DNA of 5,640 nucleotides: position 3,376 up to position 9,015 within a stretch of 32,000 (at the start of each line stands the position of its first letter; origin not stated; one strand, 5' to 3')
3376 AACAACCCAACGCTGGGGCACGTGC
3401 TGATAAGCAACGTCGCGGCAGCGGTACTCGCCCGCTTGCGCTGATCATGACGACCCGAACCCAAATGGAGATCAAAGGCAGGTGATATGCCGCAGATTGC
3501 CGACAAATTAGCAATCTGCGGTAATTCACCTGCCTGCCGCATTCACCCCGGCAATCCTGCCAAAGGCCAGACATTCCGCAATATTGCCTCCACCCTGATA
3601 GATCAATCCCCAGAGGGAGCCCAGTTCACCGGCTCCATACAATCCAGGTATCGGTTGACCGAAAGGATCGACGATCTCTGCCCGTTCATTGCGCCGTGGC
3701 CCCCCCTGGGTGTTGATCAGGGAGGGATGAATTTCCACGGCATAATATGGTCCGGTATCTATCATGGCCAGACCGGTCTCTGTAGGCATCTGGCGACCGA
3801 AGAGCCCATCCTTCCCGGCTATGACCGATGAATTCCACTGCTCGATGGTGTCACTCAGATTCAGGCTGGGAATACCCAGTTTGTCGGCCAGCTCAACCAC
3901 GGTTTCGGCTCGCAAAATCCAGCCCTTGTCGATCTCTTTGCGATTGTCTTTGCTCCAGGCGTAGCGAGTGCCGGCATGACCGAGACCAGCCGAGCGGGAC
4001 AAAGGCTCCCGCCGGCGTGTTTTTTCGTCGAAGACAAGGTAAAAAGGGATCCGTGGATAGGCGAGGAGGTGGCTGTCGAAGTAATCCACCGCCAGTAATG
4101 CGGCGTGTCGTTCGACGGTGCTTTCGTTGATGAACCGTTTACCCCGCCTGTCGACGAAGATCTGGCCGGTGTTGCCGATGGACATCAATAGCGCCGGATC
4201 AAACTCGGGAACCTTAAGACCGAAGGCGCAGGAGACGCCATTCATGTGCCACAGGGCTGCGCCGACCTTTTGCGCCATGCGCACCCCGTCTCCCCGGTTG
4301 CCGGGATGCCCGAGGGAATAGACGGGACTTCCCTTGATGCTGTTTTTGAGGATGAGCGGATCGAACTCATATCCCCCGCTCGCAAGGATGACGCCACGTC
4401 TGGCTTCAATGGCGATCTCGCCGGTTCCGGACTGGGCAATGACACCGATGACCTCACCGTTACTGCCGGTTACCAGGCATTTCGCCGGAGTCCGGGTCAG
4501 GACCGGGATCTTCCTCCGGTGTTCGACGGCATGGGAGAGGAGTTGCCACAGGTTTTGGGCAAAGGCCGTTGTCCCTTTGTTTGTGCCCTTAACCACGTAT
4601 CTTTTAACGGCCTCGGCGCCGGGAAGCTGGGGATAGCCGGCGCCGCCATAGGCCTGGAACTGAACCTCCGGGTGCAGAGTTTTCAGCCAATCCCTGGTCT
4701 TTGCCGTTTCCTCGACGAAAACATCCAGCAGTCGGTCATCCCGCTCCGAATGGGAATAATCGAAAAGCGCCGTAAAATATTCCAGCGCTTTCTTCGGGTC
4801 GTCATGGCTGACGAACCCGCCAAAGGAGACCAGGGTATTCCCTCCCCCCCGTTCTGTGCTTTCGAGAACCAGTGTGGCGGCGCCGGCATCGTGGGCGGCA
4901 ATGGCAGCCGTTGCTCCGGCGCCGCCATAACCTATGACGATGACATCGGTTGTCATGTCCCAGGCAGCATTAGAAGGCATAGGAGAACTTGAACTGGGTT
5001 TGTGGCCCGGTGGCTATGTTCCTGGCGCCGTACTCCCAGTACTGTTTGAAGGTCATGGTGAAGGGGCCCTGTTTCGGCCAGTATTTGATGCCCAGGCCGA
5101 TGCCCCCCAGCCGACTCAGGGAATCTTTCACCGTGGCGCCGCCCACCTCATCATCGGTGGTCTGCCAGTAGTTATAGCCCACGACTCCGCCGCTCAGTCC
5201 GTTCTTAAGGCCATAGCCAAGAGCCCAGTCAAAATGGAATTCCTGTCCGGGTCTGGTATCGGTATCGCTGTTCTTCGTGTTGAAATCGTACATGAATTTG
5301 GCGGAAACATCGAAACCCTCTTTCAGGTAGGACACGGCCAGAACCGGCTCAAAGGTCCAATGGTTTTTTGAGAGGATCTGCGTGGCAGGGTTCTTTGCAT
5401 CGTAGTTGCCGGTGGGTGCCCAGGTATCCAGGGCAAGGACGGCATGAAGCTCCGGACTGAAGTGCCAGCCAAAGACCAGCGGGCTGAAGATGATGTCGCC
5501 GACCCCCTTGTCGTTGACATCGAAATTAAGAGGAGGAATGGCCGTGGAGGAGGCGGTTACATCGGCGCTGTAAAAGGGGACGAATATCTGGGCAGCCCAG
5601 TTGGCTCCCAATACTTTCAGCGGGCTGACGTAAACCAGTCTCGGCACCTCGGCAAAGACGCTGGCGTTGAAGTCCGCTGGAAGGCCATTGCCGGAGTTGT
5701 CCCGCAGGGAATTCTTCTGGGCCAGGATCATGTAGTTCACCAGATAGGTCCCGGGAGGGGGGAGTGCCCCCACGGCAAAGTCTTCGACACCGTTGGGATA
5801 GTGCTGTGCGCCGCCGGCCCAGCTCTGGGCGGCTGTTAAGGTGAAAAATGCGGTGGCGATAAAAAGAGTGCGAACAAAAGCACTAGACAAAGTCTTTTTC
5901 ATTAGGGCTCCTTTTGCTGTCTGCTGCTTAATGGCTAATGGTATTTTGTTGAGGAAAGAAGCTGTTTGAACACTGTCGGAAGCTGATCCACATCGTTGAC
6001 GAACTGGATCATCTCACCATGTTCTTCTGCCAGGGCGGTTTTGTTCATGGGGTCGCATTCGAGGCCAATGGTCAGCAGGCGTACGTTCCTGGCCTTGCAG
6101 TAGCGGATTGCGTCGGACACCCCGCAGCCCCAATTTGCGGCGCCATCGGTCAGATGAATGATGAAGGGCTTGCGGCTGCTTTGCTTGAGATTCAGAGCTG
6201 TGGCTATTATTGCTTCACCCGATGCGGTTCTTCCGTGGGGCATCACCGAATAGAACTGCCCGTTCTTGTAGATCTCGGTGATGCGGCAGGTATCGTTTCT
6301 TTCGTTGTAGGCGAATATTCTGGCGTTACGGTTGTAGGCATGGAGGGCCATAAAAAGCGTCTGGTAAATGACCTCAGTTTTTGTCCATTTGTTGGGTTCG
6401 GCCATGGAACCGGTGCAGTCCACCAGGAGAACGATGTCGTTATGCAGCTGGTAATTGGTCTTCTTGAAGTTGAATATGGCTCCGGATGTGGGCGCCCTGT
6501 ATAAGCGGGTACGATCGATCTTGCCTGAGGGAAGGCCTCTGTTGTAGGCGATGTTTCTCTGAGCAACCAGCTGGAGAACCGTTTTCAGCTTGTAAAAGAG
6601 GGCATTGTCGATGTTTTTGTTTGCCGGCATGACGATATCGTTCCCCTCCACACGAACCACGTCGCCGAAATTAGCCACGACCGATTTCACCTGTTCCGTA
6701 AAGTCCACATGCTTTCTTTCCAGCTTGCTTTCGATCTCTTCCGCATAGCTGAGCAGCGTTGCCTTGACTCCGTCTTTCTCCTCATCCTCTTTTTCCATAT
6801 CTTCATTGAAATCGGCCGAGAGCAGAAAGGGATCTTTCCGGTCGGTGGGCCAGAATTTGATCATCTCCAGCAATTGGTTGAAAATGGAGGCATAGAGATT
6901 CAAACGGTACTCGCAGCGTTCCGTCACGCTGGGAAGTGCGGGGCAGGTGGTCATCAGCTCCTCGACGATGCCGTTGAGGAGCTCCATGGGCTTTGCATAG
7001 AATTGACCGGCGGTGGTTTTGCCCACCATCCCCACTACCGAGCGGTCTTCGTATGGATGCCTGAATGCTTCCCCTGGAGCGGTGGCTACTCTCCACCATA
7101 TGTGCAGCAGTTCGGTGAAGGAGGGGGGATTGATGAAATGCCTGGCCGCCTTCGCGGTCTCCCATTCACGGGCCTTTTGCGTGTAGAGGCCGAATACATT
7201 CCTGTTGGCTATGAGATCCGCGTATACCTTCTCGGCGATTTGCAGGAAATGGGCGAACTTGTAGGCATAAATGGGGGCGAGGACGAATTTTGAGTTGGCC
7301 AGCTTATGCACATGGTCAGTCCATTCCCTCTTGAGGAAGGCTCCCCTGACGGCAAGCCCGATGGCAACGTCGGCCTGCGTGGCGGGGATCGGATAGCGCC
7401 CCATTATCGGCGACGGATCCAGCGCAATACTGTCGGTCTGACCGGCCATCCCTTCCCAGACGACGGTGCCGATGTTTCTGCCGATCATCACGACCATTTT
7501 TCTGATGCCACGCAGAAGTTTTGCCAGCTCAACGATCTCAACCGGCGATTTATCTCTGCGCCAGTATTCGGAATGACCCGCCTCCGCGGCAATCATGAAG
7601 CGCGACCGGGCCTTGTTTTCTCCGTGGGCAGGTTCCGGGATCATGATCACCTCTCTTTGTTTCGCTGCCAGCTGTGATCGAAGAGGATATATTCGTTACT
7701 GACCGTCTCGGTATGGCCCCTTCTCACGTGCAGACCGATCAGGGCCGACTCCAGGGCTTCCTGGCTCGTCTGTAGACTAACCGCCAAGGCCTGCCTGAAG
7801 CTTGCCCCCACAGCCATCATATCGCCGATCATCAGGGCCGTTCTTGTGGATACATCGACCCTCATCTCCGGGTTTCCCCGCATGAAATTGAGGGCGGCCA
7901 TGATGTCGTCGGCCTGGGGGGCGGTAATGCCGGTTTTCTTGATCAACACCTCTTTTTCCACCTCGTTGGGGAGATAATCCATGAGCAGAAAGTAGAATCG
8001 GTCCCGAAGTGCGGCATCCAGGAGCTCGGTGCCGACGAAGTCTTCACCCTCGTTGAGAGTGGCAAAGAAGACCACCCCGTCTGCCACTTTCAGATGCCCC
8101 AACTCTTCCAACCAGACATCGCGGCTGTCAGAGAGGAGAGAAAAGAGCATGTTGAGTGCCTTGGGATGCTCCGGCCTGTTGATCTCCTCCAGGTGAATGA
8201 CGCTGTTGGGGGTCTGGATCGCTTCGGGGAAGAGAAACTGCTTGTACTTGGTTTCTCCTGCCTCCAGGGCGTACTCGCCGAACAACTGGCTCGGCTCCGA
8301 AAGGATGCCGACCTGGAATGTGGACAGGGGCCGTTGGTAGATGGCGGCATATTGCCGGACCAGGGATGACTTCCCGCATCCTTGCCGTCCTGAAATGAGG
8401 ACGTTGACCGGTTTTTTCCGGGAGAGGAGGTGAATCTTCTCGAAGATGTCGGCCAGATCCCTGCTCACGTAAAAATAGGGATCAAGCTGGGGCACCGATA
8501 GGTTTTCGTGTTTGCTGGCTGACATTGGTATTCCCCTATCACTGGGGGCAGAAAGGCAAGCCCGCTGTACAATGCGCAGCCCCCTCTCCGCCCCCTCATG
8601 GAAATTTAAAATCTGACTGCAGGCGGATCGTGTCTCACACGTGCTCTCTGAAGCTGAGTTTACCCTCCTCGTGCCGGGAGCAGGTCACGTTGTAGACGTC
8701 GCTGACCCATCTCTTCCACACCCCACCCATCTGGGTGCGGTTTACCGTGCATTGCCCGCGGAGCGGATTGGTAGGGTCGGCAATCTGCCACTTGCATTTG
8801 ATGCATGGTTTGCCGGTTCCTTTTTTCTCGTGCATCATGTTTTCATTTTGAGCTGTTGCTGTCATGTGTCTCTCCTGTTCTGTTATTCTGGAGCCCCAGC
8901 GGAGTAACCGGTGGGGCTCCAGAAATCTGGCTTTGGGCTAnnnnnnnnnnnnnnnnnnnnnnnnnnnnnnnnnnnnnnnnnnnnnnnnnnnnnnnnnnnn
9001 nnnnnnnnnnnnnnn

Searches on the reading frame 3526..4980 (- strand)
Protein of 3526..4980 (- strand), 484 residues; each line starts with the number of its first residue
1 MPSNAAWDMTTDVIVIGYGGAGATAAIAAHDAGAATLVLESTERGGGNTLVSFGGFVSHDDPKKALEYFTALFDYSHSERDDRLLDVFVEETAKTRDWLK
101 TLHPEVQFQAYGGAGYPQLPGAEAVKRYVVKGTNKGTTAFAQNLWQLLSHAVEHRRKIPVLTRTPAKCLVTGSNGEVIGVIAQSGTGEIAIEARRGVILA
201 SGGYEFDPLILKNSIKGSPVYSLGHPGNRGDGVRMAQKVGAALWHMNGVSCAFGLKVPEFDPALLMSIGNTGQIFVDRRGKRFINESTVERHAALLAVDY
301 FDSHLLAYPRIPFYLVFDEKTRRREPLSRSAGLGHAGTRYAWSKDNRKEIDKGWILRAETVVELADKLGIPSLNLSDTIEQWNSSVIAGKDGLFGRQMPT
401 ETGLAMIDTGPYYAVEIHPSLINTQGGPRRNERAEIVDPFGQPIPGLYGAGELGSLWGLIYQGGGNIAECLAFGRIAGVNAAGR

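Call 5: search_protein_families(library=pfam, proteins=[window:3526-4980:-])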
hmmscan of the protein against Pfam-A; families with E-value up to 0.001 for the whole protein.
window:3526-4980:- (484 aa): 4 families
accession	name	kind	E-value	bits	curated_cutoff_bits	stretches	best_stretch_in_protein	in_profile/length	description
PF00890.30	FAD_binding_2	-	1.2e-46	160.2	20.4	1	12-466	1-412/414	FAD binding domain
PF01266.30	DAO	-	1.4e-07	31.8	27.9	1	12-206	1-209/353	FAD dependent oxidoreductase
PF12831.13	FAD_oxidored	-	2.6e-07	30.7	27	1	12-194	1-138/416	FAD dependent oxidoreductase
PF03486.20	HI0933_like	-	4.1e-07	30.1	50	1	12-478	2-242/244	HI0933-like protein Rossmann domain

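Call 36: search_protein_families(library=ncbifam, proteins=[window:3526-4980:-], max_evalue=0.00001)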
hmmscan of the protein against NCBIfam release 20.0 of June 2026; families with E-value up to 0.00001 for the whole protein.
window:3526-4980:- (484 aa): 32 families (the best 25 are shown)
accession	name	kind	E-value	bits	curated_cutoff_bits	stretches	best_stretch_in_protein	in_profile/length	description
TIGR01813.1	flavo_cyto_c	subfamily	7.3e-55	186.5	285.45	1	12-478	1-443/444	flavocytochrome c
NF009478.0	PRK12844.1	equivalog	5.4e-53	180.1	789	2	149-483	217-550/559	3-ketosteroid-delta-1-dehydrogenase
NF009473.0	PRK12835.1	subfamily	4.1e-52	177.4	837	2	144-482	215-567/585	FAD-binding protein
NF009477.0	PRK12843.1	equivalog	2.1e-49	168.5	758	2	154-477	232-564/578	FAD-dependent oxidoreductase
NF009474.0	PRK12837.1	equivalog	1.1e-46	159.7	675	1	151-480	182-507/513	FAD-binding protein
NF005064.0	PRK06481.1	equivalog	9.8e-46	156.5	542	1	11-482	62-500/506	flavocytochrome c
NF005882.1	PRK07843.1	equivalog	2.4e-45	155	788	1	126-479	186-545/547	3-oxosteroid 1-dehydrogenase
NF005510.0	PRK07121.1-3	subfamily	7.2e-44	150.4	481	2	160-483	197-488/492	FAD-binding protein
NF005509.0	PRK07121.1-2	subfamily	9.3e-44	149.9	630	2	142-482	202-522/527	FAD-binding protein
NF004789.0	PRK06134.1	subfamily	2.7e-43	148.4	747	1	155-483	229-569/581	FAD-dependent oxidoreductase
NF006130.0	PRK08274.1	equivalog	9.2e-42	143.4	369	1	9-482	4-459/467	FAD-dependent tricarballylate dehydrogenase TcuA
NF005511.0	PRK07121.1-4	equivalog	2.1e-41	142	466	2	187-483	261-541/553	FAD-binding protein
NF053717.1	VnlPnlRedVprA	equivalog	1.6e-40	139.3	600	1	11-452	7-444/481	vinyl phenol reductase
NF009479.0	PRK12845.1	equivalog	3.5e-39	134.6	793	1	155-483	231-565/566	3-ketosteroid-delta-1-dehydrogenase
NF005512.0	PRK07121.1-5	subfamily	4.9e-35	121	812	2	166-482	205-487/489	FAD-binding protein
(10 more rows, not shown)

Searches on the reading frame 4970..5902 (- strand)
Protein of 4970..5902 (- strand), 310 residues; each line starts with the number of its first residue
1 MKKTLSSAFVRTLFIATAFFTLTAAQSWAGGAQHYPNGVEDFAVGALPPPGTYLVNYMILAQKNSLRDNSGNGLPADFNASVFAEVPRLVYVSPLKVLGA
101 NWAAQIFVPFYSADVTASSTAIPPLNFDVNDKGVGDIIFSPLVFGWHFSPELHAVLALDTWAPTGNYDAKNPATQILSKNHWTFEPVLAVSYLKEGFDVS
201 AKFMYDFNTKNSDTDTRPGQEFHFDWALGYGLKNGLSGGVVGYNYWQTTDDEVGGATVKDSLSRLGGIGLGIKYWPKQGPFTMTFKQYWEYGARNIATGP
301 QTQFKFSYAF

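Call 5: search_protein_families(library=pfam, proteins=[window:4970-5902:-])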
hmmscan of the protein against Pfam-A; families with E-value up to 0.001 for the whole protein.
window:4970-5902:- (310 aa): 1 family
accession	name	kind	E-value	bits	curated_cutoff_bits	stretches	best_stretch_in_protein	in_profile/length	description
PF13557.12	Phenol_MetA_deg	-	3.7e-60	204.4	22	1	64-306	2-242/242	Putative MetA-pathway of phenol degradation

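Call 36: search_protein_families(library=ncbifam, proteins=[window:4970-5902:-], max_evalue=0.00001)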
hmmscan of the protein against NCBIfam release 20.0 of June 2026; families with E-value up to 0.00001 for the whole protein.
window:4970-5902:- (310 aa): 0 families

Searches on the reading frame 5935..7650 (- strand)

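Call 5: search_protein_families(library=pfam, proteins=[window:5935-7650:-])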
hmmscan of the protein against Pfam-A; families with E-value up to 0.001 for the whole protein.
window:5935-7650:- (571 aa): 1 family
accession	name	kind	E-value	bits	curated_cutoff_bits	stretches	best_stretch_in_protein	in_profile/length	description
PF00092.34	VWA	-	8.3e-06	26.6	23.8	1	405-563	1-174/174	von Willebrand factor type A domain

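Call 36: search_protein_families(library=ncbifam, proteins=[window:5935-7650:-], max_evalue=0.00001)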
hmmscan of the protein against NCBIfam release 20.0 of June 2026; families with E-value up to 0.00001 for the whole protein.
window:5935-7650:- (571 aa): 0 families

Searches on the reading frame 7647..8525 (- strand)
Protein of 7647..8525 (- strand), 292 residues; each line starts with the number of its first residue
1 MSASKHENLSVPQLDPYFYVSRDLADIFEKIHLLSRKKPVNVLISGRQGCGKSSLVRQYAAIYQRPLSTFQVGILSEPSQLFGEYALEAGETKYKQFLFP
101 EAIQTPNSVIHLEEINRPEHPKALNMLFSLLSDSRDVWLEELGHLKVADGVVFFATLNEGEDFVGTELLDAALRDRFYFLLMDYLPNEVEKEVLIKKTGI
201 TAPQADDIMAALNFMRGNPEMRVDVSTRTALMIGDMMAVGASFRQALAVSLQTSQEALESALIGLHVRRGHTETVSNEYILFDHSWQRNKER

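Call 5: search_protein_families(library=pfam, proteins=[window:7647-8525:-])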
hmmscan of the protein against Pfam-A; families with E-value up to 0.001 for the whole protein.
window:7647-8525:- (292 aa): 3 families
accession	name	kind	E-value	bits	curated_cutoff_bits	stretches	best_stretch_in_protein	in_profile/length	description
PF07728.20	AAA_5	-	1.3e-18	67.8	22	1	41-177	1-139/139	AAA domain (dynein-related subfamily)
PF00004.35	AAA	-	0.00014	22.7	21.2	1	42-177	1-123/131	ATPase family associated with various cellular activities (AAA)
PF13191.12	AAA_16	-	0.0002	22.4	32.6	1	34-66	19-51/167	AAA ATPase domain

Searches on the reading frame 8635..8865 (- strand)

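Call 5: search_protein_families(library=pfam, proteins=[window:8635-8865:-])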
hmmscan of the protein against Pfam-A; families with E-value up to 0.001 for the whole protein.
window:8635-8865:- (76 aa): 1 family
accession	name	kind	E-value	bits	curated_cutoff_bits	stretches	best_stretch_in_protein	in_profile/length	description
PF18512.6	BssB_TutG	-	2.9e-42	142.9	25.6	1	11-76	1-66/66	Benzylsuccinate synthase beta subunit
